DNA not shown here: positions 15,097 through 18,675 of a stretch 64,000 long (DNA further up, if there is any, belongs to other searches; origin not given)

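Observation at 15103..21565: Shared acidic DPF/GFF short linear motifs in the cytosolic tails of two different membrane proteins of the operon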

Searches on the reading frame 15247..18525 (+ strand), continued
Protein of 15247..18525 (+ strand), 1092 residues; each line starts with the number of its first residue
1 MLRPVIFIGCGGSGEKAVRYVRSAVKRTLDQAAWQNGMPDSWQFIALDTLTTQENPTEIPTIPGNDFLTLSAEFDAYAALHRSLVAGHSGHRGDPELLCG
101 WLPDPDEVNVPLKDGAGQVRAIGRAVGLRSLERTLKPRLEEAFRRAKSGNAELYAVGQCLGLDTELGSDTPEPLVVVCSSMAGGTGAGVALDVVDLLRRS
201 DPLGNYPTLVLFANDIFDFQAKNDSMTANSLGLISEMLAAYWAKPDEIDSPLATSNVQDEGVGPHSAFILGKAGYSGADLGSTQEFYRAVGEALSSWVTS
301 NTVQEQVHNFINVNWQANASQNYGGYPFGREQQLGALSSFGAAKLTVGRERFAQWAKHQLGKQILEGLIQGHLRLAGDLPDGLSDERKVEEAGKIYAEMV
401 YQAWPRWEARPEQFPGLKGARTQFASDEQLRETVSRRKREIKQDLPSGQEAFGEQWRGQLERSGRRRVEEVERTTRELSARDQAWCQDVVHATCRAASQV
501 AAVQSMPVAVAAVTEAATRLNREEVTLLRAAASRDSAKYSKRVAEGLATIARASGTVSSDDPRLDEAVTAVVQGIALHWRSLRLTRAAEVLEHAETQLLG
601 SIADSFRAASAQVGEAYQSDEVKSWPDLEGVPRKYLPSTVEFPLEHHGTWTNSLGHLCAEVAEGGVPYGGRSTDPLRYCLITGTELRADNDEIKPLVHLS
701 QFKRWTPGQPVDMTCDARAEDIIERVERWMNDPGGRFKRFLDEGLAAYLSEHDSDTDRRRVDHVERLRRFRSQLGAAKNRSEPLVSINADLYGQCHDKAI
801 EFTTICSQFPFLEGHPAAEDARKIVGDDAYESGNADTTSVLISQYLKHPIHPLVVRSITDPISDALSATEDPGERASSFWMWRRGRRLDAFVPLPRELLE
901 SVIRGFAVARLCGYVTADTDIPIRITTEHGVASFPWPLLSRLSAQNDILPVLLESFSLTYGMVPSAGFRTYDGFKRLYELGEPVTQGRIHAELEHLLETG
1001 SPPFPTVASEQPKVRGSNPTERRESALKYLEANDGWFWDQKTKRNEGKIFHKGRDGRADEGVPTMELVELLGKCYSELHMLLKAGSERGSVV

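Call 25: find_encoding_contigs(protein=P0001, flank=10000, max_places=3)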
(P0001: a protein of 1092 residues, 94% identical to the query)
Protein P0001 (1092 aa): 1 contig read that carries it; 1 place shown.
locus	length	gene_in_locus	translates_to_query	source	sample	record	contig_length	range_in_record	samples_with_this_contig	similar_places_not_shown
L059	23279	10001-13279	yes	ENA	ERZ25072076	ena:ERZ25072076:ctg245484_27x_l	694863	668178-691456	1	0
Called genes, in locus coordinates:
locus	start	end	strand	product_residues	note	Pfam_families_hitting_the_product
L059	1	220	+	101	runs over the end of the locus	PF03992:ABM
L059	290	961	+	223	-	PF00697:PRAI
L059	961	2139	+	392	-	PF00291:PALP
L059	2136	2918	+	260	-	PF00290:Trp_syntA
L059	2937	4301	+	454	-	PF00890:FAD_binding_2 (weak), PF01134:GIDA (faint), PF07992:Pyr_redox_2, PF12831:FAD_oxidored (weak), PF13450:NAD_binding_8 (faint), PF13738:Pyr_redox_3 (weak), PF00070:Pyr_redox, PF02852:Pyr_redox_dim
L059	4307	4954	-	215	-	PF06941:NT5C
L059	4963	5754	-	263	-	PF00106:adh_short, PF08659:KR, PF13561:adh_short_C2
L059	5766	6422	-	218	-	PF00106:adh_short, PF13561:adh_short_C2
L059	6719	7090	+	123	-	-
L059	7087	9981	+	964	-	-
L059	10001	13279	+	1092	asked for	PF13809:Tubulin_2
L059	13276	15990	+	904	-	-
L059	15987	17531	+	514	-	-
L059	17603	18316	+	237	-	PF03061:4HBT (weak)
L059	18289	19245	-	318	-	PF03446:NAD_binding_2, PF03807:F420_oxidored (weak), PF14833:NAD_binding_11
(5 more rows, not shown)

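Call 26: find_encoding_contigs(protein=P0002, flank=10000, max_places=3)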
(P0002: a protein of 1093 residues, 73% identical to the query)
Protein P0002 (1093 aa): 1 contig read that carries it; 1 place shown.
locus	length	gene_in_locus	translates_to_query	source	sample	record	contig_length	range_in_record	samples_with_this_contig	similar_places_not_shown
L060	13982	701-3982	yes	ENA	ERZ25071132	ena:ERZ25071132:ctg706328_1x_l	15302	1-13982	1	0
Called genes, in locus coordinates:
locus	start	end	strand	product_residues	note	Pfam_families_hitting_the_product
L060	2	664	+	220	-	?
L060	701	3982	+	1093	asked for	PF13809:Tubulin_2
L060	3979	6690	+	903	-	-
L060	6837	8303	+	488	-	-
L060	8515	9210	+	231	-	-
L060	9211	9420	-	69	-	-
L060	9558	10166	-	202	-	PF03446:NAD_binding_2, PF03807:F420_oxidored (weak)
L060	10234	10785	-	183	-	PF02622:DUF179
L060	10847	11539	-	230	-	PF00856:SET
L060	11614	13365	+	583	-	-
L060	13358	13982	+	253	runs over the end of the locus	PF00378:ECH_1, PF16113:ECH_2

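Call 76: search_protein_families(library=pfam, proteins=[L003:16120-16797:+, L003:16716-17543:+, L043:16262-17299:+, L046:16179-18923:+, L046:18914-21574:+, L036:16084-18000:+, L044:16564-18825:+, L046:13480-16161:+], max_evalue=0.01)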
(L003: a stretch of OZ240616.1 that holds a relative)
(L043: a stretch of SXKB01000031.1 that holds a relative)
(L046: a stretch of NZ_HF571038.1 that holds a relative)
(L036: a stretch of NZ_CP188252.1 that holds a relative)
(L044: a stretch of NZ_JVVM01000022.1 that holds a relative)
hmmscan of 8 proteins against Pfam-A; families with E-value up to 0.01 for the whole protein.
L003:16120-16797:+ (225 aa): 0 families

L003:16716-17543:+ (275 aa): 0 families

L043:16262-17299:+ (345 aa): 0 families

L046:16179-18923:+ (914 aa): 0 families

L046:18914-21574:+ (886 aa): 1 family
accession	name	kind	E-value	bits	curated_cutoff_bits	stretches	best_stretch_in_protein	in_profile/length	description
PF20013.4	GAP1-N2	-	1.8e-09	38.2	24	1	57-135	49-130/139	GTPase-associated protein 1, N-terminal domain type 2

L036:16084-18000:+ (638 aa): 1 family
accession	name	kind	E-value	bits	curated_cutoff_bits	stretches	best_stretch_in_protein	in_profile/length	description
PF06241.17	Castor_Poll_mid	-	7.2e-15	55.3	26.7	1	291-375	6-92/104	Castor and Pollux, part of voltage-gated ion channel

L044:16564-18825:+ (753 aa): 0 families

L046:13480-16161:+ (893 aa): 0 families
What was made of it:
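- Closest known: vWA/FtsZl1. Same: A Nostocoides-type relative, L046, carries a GAP1-N2 gene downstream (call 76).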

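Call 83: search_solved_structures(query=A1, max_evalue=1)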
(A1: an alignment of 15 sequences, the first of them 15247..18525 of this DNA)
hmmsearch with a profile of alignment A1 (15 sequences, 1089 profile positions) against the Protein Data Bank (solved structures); distinct sequences matched with E-value up to 1: 11.
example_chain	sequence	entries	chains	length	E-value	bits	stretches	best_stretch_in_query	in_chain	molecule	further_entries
7rdr_A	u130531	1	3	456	9.4e-11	43.5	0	708-745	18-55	Circular tendon repeat protein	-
9k7u_A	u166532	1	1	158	0.01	16.8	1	946-1012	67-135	Heter-Zn2-HEHE-22A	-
4zry_B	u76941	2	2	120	0.041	14.8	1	508-591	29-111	Keratin, type II cytoskeletal 1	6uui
23as_0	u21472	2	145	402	0.21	12.5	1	970-1056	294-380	Sorting nexin 1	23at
1eq1_A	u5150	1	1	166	0.3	12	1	507-608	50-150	APOLIPOPHORIN-III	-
3tnu_B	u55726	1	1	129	0.37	11.7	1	479-590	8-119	Keratin, type II cytoskeletal 5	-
6jfv_B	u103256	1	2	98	0.42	11.5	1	511-591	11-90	Keratin, type II cytoskeletal 5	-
1jad_A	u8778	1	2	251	0.49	11.3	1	442-564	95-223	phospholipase C beta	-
4uos_A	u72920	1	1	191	0.58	11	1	427-592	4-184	DESIGNED HELICAL BUNDLE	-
5t12_A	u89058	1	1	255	0.6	11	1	516-632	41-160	Phosphoenolpyruvate--protein phosphotransferase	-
5t1o_B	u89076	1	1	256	0.6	11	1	516-632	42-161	Phosphoenolpyruvate-protein phosphotransferase PtsP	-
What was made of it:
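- Tried and rejected: A profile search of C against PDB sequences returned only coiled-coil or low-complexity matches (call 83).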
